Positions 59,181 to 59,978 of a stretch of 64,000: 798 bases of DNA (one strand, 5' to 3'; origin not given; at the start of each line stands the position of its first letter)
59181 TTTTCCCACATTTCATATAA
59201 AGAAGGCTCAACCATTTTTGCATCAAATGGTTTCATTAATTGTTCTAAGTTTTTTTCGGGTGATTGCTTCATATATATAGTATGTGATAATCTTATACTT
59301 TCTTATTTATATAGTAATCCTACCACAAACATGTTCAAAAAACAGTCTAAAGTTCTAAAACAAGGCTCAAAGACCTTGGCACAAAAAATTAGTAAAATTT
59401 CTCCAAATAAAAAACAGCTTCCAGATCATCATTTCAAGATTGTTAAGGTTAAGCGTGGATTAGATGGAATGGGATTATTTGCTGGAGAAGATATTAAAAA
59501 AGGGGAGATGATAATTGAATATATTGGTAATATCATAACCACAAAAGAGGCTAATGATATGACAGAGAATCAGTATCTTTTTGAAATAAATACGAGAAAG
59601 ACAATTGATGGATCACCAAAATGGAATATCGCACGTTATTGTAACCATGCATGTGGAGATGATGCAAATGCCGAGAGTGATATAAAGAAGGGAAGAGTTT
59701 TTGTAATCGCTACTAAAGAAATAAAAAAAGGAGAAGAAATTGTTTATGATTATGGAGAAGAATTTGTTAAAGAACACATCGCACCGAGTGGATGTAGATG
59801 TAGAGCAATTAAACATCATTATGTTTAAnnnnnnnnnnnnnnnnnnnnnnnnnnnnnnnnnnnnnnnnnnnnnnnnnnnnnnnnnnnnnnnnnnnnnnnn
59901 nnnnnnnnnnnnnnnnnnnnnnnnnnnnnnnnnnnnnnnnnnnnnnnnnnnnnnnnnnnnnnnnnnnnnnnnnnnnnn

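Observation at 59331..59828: SET-domain protein in a streamlined bacterial genome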

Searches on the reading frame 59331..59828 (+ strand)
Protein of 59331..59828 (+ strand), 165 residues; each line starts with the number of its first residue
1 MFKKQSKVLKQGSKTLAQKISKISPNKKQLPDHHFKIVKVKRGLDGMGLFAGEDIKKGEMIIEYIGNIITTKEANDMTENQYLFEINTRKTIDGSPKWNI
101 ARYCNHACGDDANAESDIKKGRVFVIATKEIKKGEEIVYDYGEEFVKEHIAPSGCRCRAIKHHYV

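Call 4: search_protein_families(library=pfam, proteins=[window:59331-59828:+], max_evalue=1)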
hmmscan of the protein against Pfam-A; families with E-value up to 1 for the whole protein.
window:59331-59828:+ (165 aa): 3 families
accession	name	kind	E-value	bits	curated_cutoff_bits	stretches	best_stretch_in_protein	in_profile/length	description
PF00856.33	SET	-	2.1e-24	86.4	22.4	1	46-142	1-105/105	SET domain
PF21549.2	PRDM2_PR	-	0.0023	18.1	27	1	44-148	10-119/123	PR domain zinc finger protein 2, PR domain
PF16364.11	Antigen_C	-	0.13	13.1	29.5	0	107-145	48-87/172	Cell surface antigen C-terminus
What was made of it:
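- On SET-domain protein lysine methyltransferases (Pfam PF00856): 86.4 bits against a cut-off of 22.4, E=2.1e-24, profile positions 1-105/105 (call 4).
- Pfam SET 86.4 bits, E=2.1e-24, full model coverage (call 4).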

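Call 5: search_protein_families(library=ncbifam, proteins=[window:59331-59828:+], max_evalue=1)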
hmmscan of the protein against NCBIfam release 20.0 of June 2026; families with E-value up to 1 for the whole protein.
window:59331-59828:+ (165 aa): 1 family
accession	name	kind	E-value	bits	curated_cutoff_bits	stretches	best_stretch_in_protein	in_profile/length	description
NF043024.1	T4SS_AnkI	equivalog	2e-13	49.9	550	1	35-142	24-140/439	Dot/Icm T4SS effector AnkI/LegAS4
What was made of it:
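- On Secreted SET nucleomodulins (LegAS4/RomA, NUE): NF043024 scores 49.9 bits against a cut-off of 550 and covers the SET part only (call 5).
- Closest known: Secreted bacterial SET effectors. Different: The NCBIfam AnkI/LegAS4 model scores 49.9 bits against a cut-off of 550 (call 5).
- The SET part gives a weak NCBIfam hit to the Dot/Icm effector AnkI/LegAS4 (E=2e-13, call 5).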

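Call 6: search_solved_structures(query=window:59331-59828:+, max_evalue=0.01, show_alignments=3)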
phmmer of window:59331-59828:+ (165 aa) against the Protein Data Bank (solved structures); distinct sequences matched with E-value up to 0.01: 112 (the best 60 are shown).
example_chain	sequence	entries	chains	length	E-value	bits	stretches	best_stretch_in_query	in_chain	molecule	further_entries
4z4p_A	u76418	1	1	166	5.8e-19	71.8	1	39-156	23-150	Histone-lysine N-methyltransferase 2D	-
5f6k_C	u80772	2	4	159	1.3e-17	67.4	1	24-160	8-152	Histone-lysine N-methyltransferase 2C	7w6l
5f59_A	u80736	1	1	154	1.6e-17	67.2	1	27-160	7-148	Histone-lysine N-methyltransferase 2C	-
6kiw_K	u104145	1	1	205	2.2e-17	66.7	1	21-160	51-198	Histone-lysine N-methyltransferase 2C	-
9yl3_K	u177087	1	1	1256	4.4e-17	65.7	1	39-155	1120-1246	[histone H3]-lysine(4) N-methyltransferase,Histone-lysine N-methyltransferase 2D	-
9yle_K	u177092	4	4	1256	4.4e-17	65.7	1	39-155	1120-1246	[histone H3]-lysine(4) N-methyltransferase,Histone-lysine N-methyltransferase 2D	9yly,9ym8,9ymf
7u5v_A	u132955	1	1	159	4.4e-13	52.7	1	43-159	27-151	Histone-lysine N-methyltransferase 2A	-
2w5y_A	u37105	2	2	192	7.7e-13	51.9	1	42-159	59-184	HISTONE-LYSINE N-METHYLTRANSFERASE HRX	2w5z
6kiu_K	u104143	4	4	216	1.1e-12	51.4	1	42-159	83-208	Histone-lysine N-methyltransferase 2A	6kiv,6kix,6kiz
7ud5_K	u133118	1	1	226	1.2e-12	51.3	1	42-159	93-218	cDNA FLJ56846, highly similar to Zinc finger protein HRX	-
8fbh_A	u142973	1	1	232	3.3e-12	49.9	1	38-157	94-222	Histone-lysine N-methyltransferase, H3 lysine-36 specific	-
6bx3_E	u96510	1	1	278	3.7e-12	49.7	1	36-159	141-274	Histone-lysine N-methyltransferase, H3 lysine-4 specific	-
6ven_N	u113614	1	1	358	6.5e-12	48.9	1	36-159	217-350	Histone-lysine N-methyltransferase, H3 lysine-4 specific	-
7w67_C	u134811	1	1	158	6.6e-12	48.9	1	42-159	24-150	Histone-lysine N-methyltransferase 2A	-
7w6a_C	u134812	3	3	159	6.7e-12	48.9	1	42-159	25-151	Histone-lysine N-methyltransferase 2A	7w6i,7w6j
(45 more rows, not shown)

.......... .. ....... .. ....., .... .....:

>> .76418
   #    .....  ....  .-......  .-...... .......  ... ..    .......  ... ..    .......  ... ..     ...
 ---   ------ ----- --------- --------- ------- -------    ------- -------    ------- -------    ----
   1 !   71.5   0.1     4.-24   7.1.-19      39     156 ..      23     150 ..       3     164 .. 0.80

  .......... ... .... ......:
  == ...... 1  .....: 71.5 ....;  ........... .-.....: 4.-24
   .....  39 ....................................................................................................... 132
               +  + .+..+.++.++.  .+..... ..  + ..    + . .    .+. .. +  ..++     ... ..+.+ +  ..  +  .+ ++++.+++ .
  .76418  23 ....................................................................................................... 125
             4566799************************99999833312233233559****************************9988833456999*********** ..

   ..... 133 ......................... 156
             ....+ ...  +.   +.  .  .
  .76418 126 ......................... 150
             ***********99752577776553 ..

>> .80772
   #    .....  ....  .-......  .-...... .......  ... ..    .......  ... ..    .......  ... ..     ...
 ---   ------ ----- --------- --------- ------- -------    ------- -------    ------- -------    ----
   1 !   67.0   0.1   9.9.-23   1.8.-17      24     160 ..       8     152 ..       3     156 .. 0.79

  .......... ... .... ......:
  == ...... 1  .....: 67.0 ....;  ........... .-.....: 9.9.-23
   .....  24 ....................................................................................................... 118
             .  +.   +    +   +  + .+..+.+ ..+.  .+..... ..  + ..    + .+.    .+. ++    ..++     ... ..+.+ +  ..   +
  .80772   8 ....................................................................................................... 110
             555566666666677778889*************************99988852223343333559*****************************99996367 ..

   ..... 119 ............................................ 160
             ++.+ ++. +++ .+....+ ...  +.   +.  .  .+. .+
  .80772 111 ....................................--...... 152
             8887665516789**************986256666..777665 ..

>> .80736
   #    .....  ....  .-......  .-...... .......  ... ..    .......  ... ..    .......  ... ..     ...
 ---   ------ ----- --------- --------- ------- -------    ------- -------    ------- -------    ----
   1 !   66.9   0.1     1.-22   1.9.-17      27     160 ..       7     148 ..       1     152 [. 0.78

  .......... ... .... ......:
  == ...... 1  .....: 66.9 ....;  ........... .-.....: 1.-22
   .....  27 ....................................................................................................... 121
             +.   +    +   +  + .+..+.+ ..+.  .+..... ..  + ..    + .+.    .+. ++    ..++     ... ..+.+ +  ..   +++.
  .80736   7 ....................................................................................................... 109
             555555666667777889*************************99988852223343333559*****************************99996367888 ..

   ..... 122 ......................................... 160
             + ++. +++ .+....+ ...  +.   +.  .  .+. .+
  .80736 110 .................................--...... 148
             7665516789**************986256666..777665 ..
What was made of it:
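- Checked: Pfam SET scores 86.4 bits (cut-off 22.4), E=2.1e-24, over model positions 1-105/105 (call 4). phmmer against PDB gives E=5.8e-19 to the KMT2D SET domain (call 6).
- PDB KMT2D/KMT2C SET E=6e-19 to 2e-17 (call 6). The best solved-structure matches are eukaryotic KMT2 enzymes (call 6).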

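Call 10: find_homologous_proteins(query=window:59331-59828:+)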
Query window:59331-59828:+ (165 aa): 494 proteins with E <= 0.001 among 614 candidates; the best 120 are listed.
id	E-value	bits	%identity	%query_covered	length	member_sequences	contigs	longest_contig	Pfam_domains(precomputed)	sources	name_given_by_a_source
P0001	7.4e-97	340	92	100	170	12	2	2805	PF00856.34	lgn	-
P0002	1.7e-89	316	85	99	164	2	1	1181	PF00856.34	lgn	-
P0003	3.4e-88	312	86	98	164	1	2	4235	PF00856.34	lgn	-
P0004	7.7e-83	294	79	99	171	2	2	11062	PF00856.34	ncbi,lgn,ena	-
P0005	2.8e-82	292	79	100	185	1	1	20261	PF00856.34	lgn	-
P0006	1.7e-81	290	78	99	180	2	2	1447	PF00856.34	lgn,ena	-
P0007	7.7e-81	288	76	99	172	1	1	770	PF00856.34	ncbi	-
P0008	1.8e-78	280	76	99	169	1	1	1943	PF00856.34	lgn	-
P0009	1.1e-77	277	76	99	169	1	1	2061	PF00856.34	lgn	-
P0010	1.6e-77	277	76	99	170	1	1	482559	PF00856.34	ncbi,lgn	-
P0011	1.7e-77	277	75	100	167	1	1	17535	PF00856.34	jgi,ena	jgi:SET domain-containing protein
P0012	8.5e-76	271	73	99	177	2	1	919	PF00856.34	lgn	-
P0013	3.3e-74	266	75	98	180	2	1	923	PF00856.34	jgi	jgi:SET domain-containing protein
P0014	1.5e-73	264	71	99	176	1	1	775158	PF00856.34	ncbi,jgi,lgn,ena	ncbi:MAG: SET domain-containing protein [Candidatus Paceibacterota bacterium]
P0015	2.6e-73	263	72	99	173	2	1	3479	PF00856.34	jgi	jgi:uncharacterized protein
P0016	3.4e-73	263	72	98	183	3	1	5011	PF00856.34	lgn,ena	-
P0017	4.8e-73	262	73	99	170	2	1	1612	PF00856.34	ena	-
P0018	5.0e-73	262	74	98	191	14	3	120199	PF00856.34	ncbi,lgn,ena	-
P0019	7.9e-73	262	71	99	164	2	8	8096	PF00856.34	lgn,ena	-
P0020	1.0e-72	261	71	98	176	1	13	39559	PF00856.34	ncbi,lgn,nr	ncbi:MAG: uncharacterized protein QG653_302 [Patescibacteria group bacterium]|nr:uncharacterized pro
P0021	1.0e-72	261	71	98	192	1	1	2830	PF00856.34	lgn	-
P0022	3.9e-72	259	71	98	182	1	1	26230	PF00856.34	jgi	jgi:hypothetical protein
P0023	4.4e-72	259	70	99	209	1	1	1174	PF00856.34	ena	-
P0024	4.8e-72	259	70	98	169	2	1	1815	PF00856.34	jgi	-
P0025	5.4e-72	259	72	98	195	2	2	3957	PF00856.34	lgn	-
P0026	5.8e-72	259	71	99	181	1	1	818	PF00856.34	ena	-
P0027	6.8e-72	259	71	99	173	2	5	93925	PF00856.34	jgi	jgi:SET domain-containing protein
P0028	1.3e-71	258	70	98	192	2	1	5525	PF00856.34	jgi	jgi:hypothetical protein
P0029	1.5e-71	257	76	87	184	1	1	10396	PF00856.34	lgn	-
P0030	1.5e-71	257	70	99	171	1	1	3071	PF00856.34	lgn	-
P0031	1.8e-71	257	68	99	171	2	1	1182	PF00856.34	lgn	-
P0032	1.8e-71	257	71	98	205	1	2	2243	PF00856.34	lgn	-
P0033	3.2e-71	256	71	98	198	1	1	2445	PF00856.34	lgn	-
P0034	5.3e-71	256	68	99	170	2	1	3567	PF00856.34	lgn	-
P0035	5.3e-71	256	71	98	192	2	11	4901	PF00856.34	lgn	-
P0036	8.2e-71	255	72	99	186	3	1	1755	PF00856.34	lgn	-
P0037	1.2e-70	254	68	99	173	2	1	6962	PF00856.34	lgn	-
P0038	3.0e-70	253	70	98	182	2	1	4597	PF00856.34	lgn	-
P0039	3.5e-70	253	72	98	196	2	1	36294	PF00856.34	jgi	jgi:hypothetical protein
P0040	5.2e-70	252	68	99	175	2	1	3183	PF00856.34,PF21549.3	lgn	-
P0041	7.0e-70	252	71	98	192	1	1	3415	PF00856.34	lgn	-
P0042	7.1e-70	252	70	99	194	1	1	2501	PF00856.34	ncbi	-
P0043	7.4e-70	252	71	98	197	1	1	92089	PF00856.34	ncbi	-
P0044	1.1e-69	251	72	98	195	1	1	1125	PF00856.34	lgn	-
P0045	1.5e-69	251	70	98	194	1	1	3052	PF00856.34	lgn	-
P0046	1.5e-69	251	70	99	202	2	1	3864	PF00856.34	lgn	-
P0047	1.8e-69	251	70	98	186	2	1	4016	PF00856.34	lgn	-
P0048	1.8e-69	251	68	99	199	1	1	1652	PF00856.34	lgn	-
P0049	2.5e-69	250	69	99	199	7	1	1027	PF00856.34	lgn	-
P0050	3.2e-69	250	70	99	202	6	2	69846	PF00856.34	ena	-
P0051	3.2e-69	250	68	96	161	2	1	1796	PF00856.34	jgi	jgi:hypothetical protein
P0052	3.6e-69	250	70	98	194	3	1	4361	PF00856.34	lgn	-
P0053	4.9e-69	249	72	88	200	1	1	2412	PF00856.34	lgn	-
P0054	6.8e-69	249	69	99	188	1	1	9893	PF00856.34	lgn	-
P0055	7.2e-69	249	68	99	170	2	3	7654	PF00856.34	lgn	-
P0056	8.1e-69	249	70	98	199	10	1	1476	PF00856.34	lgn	-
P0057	8.3e-69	249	71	98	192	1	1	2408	PF00856.34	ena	-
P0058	1.1e-68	248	69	98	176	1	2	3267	PF00856.34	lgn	-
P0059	1.8e-68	247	70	98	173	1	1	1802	PF00856.34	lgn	-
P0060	2.0e-68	247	72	98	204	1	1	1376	PF00856.34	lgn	-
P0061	2.1e-68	247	67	99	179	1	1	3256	PF00856.34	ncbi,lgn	-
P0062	2.4e-68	247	71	98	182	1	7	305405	PF00856.34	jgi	jgi:hypothetical protein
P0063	2.5e-68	247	69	98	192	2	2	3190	PF00856.34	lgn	-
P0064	4.3e-68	246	68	99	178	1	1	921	PF00856.34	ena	-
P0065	4.5e-68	246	69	98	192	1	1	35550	PF00856.34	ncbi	-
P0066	5.0e-68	246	72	98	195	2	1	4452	PF00856.34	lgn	-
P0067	5.7e-68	246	70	98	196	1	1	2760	PF00856.34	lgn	-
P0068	5.8e-68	246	72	98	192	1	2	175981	PF00856.34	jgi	-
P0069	7.5e-68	245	71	98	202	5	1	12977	PF00856.34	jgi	jgi:uncharacterized protein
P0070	8.3e-68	245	67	98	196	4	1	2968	PF00856.34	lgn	-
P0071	8.8e-68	245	67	99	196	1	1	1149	PF00856.34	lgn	-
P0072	9.6e-68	245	69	99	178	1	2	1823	PF00856.34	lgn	-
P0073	9.9e-68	245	68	90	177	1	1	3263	PF00856.34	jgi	jgi:SET domain-containing protein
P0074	1.3e-67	245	69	96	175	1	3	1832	PF00856.34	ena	-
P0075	2.7e-67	244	70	98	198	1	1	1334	PF00856.34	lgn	-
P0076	2.7e-67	244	67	99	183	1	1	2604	PF00856.34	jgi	jgi:SET domain-containing protein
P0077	3.0e-67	244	69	96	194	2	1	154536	PF00856.34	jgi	jgi:uncharacterized protein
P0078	3.4e-67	243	63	99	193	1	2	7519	PF00856.34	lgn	-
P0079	3.7e-67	243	70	99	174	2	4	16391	PF00856.34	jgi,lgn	jgi:SET domain-containing protein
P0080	4.0e-67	243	66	100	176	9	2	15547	PF00856.34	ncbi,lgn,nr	ncbi:SET domain-containing protein [Candidatus Gracilibacteria bacterium]|nr:SET domain-containing p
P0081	5.5e-67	243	71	95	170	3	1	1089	PF00856.34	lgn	-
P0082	6.3e-67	242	67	99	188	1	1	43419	PF00856.34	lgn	-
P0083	6.4e-67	242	75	86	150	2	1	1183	PF00856.34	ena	-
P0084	6.9e-67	242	68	99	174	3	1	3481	PF00856.34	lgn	-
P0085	7.1e-67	242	68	98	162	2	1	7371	PF00856.34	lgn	-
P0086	7.5e-67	242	66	99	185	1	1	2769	PF00856.34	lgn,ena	-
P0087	1.1e-66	242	67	100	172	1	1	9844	PF00856.34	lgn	-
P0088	1.3e-66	241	67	96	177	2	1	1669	PF00856.34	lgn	-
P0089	1.4e-66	241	67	99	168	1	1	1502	PF00856.34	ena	-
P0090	1.5e-66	241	68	99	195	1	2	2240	PF00856.34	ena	-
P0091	1.6e-66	241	67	99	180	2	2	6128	PF00856.34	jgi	jgi:SET domain-containing protein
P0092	1.7e-66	241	65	98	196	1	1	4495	PF00856.34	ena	-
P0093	1.9e-66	241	66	100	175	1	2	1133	PF00856.34,PF21549.3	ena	-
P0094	1.9e-66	241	72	98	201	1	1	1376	PF00856.34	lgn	-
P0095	1.9e-66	241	68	99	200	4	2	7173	PF00856.34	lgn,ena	-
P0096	1.9e-66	241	67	98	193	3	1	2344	PF00856.34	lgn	-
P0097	1.9e-66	241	63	99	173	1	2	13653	PF00856.34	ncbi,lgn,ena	-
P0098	2.1e-66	241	69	95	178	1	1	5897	PF00856.34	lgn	-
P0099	2.2e-66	241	66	99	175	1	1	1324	PF00856.34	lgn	-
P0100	2.3e-66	241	68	98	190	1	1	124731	PF00856.34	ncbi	-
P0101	3.1e-66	240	68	99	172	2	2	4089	PF00856.34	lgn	-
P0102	4.4e-66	240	66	99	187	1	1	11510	PF00856.34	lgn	-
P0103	5.4e-66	239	68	99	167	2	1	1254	PF00856.34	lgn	-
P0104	6.1e-66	239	66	99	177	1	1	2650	PF00856.34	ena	-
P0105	6.3e-66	239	66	98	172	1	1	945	PF00856.34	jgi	jgi:SET domain-containing protein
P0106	6.3e-66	239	67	99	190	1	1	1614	PF00856.34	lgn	-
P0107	6.8e-66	239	68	99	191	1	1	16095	PF00856.34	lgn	-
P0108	7.5e-66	239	66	96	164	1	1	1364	PF00856.34,PF21549.3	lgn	-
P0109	8.7e-66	239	67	99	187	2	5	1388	PF00856.34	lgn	-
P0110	1.0e-65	239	65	99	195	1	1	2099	PF00856.34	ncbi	-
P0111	1.1e-65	238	66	99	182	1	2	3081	PF00856.34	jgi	jgi:SET domain-containing protein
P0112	1.2e-65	238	72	88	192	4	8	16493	PF00856.34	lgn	-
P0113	1.4e-65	238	67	99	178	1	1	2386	PF00856.34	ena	-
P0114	2.3e-65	237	64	99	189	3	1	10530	PF00856.34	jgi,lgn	jgi:SET domain-containing protein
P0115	2.3e-65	237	66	98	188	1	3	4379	PF00856.34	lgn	-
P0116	2.6e-65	237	66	99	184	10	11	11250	PF00856.34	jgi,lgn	jgi:spore maturation protein CgeB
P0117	3.3e-65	237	66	99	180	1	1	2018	PF00856.34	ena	-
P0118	5.3e-65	236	69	99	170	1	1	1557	PF00856.34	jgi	jgi:SET domain-containing protein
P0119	6.4e-65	236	61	99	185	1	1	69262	PF00856.34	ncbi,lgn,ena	-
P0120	6.9e-65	236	69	99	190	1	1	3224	PF00856.34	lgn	-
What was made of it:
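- Orthologues are 61-92% identical across many MAGs (call 10).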

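Call 13: find_related_loci(query=A1, collection=genome_contigs, flank=6000)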
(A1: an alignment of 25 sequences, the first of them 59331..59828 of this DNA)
Query A1 (165 aa) in genome_contigs; peptide patterns used: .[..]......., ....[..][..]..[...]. (x = any residue, [..] = any of these).
600 stretches matched a pattern (row limit reached: there are more); 566 encode a relative of the query (tblastn E <= 1e-3); the best 80 are kept; 80 distinct loci.
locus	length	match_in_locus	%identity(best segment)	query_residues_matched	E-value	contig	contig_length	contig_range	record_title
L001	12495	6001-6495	92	1-165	1e-101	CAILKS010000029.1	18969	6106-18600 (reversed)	uncultured bacterium isolate Ja_bin-4026 genome assembly, contig: bin-4026:29/84, whole genome shotgun sequence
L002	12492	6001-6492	89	1-164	2e-99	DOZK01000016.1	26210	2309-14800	MAG TPA_asm: Candidatus Nomurabacteria bacterium isolate UBA11704 contig_10514, whole genome shotgun sequence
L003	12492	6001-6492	71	1-164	6e-79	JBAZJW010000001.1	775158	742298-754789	MAG: Candidatus Paceibacterota bacterium isolate SO_2017_LW4_129 scaffold_18_c1_LW137-91_2017, whole genome shotgun sequ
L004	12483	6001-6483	74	4-164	1e-78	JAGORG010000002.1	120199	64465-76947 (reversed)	MAG: Candidatus Paceibacterota bacterium isolate Gw_Eff_bin_248 Gw_Eff_165_length_120199_cov_13.088305, whole genome sho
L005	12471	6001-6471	69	5-164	2e-73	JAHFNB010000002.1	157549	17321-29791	MAG: bacterium isolate nzgw470 NODE_72_length_157550_cov_29.706401, whole genome shotgun sequence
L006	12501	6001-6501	69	1-164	7e-73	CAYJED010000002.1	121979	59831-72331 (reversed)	MAG TPA_asm: uncultured Candidatus Saccharibacteria bacterium isolate ERP123247_co1_147 genome assembly, contig: NODE_65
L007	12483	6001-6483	70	4-164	7e-73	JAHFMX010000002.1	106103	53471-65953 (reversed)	MAG: bacterium isolate nzgw467 NODE_153_length_106104_cov_20.218233, whole genome shotgun sequence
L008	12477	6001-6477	68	4-164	2e-72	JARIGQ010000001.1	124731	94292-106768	MAG: Candidatus Nomurabacteria bacterium isolate CullarsAll.DT.22 k141_285603, whole genome shotgun sequence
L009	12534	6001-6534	63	1-164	7e-71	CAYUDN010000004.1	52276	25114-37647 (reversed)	MAG TPA_asm: uncultured Candidatus Saccharibacteria bacterium isolate SRP278252_co1_764 genome assembly, contig: NODE_84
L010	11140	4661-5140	66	1-164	1e-70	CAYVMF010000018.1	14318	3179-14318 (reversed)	MAG TPA_asm: uncultured Candidatus Saccharibacteria bacterium isolate SRP286056_co2_561 genome assembly, contig: NODE_68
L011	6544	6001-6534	63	1-164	8e-71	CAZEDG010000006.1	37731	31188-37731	MAG TPA_asm: uncultured Candidatus Saccharibacteria bacterium isolate SRP278252_co2_772 genome assembly, contig: NODE_20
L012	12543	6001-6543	61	1-164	2e-69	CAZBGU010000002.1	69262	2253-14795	MAG TPA_asm: uncultured Candidatus Saccharibacteria bacterium isolate SRP278252_co1_166 genome assembly, contig: NODE_48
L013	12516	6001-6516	63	1-164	9e-70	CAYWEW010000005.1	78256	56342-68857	MAG TPA_asm: uncultured Candidatus Saccharibacteria bacterium isolate SRP219642_co7_139 genome assembly, contig: NODE_38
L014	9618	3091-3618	63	1-164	9e-70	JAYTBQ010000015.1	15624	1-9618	MAG: Candidatus Paceibacterota bacterium isolate GFS_14379 GFS_14379_14, whole genome shotgun sequence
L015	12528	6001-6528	64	1-164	2e-69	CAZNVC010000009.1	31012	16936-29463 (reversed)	MAG TPA_asm: uncultured Candidatus Saccharibacteria bacterium isolate SRP278252_co1_774 genome assembly, contig: NODE_22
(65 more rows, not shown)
